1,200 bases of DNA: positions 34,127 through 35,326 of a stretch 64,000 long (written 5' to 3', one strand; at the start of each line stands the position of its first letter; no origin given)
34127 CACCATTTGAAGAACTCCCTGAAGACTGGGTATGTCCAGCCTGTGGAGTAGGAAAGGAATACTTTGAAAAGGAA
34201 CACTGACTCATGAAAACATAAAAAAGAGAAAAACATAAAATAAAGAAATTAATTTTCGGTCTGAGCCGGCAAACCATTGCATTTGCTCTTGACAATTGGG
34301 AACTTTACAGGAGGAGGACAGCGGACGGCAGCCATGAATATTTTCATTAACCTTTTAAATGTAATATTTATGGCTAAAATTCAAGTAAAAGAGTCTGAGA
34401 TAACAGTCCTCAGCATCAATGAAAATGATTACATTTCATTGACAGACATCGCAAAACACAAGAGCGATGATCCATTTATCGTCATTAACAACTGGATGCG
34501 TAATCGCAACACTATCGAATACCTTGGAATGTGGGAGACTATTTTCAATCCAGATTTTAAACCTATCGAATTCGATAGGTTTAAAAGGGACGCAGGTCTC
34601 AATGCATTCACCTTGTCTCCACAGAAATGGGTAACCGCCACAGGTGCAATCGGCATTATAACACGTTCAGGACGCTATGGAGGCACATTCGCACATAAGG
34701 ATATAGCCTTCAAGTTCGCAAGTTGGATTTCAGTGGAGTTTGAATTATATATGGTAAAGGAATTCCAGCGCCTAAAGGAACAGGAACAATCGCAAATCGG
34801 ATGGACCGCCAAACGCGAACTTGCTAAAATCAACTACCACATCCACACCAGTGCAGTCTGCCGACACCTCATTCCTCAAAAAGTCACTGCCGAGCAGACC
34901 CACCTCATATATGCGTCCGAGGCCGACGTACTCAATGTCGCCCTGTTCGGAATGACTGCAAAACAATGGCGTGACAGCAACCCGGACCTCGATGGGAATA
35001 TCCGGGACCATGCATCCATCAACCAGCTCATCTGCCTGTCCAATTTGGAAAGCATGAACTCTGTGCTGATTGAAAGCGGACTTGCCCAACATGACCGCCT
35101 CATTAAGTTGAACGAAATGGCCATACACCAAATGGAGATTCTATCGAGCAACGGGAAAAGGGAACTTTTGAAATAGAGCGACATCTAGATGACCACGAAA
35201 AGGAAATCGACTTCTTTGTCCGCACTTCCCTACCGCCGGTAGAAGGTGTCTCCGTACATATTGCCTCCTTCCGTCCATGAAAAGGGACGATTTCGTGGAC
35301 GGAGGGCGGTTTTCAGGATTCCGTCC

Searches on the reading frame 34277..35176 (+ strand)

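Call 84: search_protein_families(library=pfam, proteins=[window:34277-35176:+], max_evalue=0.001)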
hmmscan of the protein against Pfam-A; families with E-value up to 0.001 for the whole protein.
window:34277-35176:+ (299 aa): 1 family
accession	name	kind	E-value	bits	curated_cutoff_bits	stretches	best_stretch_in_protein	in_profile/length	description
PF04383.19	KilA-N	-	5.6e-21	74.8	23.8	1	36-168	2-106/107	KilA-N domain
